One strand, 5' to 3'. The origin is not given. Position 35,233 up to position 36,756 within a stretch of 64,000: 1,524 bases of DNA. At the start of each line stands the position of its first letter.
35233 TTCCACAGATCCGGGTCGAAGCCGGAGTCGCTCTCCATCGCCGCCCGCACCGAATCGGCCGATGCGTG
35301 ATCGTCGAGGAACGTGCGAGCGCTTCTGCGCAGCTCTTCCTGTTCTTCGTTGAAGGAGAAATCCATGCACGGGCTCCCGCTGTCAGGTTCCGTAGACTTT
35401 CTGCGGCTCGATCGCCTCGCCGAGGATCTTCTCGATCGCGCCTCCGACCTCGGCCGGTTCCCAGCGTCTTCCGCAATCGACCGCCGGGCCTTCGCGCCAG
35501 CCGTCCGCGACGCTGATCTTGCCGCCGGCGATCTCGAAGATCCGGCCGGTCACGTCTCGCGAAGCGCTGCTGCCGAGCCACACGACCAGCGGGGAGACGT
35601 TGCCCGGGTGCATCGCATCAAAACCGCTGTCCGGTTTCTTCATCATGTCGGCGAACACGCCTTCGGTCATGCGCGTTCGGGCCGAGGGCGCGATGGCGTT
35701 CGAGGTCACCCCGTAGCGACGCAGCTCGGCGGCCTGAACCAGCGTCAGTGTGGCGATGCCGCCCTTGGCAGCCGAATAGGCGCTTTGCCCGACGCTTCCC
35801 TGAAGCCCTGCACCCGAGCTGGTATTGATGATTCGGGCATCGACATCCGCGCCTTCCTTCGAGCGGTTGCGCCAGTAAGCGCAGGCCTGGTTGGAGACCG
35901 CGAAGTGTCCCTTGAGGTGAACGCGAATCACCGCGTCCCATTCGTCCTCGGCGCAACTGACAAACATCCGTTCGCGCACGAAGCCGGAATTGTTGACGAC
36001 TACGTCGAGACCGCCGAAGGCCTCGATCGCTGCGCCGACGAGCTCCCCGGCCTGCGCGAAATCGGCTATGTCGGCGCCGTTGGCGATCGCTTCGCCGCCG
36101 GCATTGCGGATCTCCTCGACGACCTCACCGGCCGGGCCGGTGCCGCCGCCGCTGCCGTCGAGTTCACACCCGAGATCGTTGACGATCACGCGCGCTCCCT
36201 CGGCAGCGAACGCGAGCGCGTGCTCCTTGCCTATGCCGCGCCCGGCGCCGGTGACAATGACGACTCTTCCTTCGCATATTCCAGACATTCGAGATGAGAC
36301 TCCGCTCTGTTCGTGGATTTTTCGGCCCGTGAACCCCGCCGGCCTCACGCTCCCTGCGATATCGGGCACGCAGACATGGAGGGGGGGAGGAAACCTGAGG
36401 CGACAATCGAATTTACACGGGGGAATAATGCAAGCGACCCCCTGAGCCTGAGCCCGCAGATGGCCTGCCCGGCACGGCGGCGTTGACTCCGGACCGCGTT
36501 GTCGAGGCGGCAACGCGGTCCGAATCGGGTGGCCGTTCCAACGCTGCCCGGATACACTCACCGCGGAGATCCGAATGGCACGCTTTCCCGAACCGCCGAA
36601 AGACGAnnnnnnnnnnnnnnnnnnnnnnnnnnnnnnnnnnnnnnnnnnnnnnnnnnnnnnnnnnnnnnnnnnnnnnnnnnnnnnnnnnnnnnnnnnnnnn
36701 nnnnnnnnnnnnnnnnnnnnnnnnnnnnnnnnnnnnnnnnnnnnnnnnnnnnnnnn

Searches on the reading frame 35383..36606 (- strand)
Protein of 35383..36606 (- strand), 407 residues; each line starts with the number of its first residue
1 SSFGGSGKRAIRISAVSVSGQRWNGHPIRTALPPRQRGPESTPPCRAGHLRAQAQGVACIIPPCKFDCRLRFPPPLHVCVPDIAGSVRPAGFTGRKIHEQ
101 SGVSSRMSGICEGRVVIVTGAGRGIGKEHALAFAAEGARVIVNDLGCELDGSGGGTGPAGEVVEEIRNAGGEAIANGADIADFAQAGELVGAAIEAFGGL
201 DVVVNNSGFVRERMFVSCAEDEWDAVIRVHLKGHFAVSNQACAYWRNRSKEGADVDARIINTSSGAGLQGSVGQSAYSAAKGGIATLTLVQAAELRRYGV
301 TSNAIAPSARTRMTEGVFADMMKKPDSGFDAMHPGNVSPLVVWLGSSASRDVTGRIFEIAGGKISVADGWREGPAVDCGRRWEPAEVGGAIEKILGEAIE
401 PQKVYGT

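Call 12: search_protein_families(library=pfam, proteins=[window:35383-36606:-])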
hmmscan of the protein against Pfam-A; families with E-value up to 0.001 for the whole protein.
window:35383-36606:- (407 aa): 3 families
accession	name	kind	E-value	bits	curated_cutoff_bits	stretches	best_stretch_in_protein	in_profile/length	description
PF00106.31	adh_short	-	8.5e-39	133.5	26.6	1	114-317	1-190/195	short chain dehydrogenase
PF13561.12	adh_short_C2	-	1.1e-31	110.7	27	1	120-362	1-234/236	Enoyl-(Acyl carrier protein) reductase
PF08659.16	KR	-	9.4e-12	45.6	22.6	1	116-283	3-155/180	KR domain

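Call 21: search_protein_families(library=ncbifam, proteins=[window:35383-36450:-], max_evalue=1e-20)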
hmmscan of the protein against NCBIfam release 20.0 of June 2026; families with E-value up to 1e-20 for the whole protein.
window:35383-36450:- (355 aa): 87 families (the best 25 are shown)
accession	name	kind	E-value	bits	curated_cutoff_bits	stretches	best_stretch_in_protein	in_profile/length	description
NF005861.0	PRK07791.1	subfamily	1.3e-144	481.2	373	1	57-355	2-300/300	SDR family oxidoreductase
NF005862.0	PRK07792.1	equivalog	1.2e-85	287.4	414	1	59-316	11-260/307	3-oxoacyl-ACP reductase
NF004198.0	PRK05653.1-3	equivalog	1.6e-50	171.9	296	1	59-311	5-246/248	3-oxoacyl-ACP reductase FabG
TIGR03971.1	SDR_subfam_1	subfamily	6.1e-43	147.1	300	1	60-312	2-269/271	mycofactocin-coupled SDR family oxidoreductase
TIGR01830.1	3oxo_ACP_reduc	equivalog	3.7e-42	144.7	297.75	1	64-310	1-237/239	3-oxoacyl-[acyl-carrier-protein] reductase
NF005559.1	PRK07231.1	subfamily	9.7e-41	139.9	215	1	60-311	3-247/249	glucose 1-dehydrogenase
NF009466.0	PRK12826.1-2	subfamily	5.6e-36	124.3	222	1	62-312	4-245/248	3-oxoacyl-ACP reductase FabG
NF004791.0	PRK06138.1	equivalog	6.6e-36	123.9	312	1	60-311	4-249/252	SDR family oxidoreductase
NF009093.0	PRK12429.1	subfamily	8.2e-36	123.6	258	1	60-309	4-254/259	3-hydroxybutyrate dehydrogenase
NF009464.0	PRK12824.1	subfamily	9.8e-36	123.6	269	1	62-311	3-242/245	3-oxoacyl-ACP reductase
TIGR01963.1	PHB_DH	subfamily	4.5e-35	121.1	307.05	1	62-273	2-199/255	3-hydroxybutyrate dehydrogenase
TIGR01829.1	AcAcCoA_reduct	subfamily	9.4e-35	120.4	302.1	1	62-311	1-240/242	acetoacetyl-CoA reductase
NF009546.0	PRK12935.1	equivalog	2.4e-34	119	418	1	60-268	5-200/247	acetoacetyl-CoA reductase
NF006110.0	PRK08261.1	equivalog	3.2e-34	118.6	410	1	56-310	209-449/454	3-oxoacyl-ACP reductase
NF004818.0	PRK06172.1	equivalog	5.4e-34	117.6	336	1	55-313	1-252/253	SDR family oxidoreductase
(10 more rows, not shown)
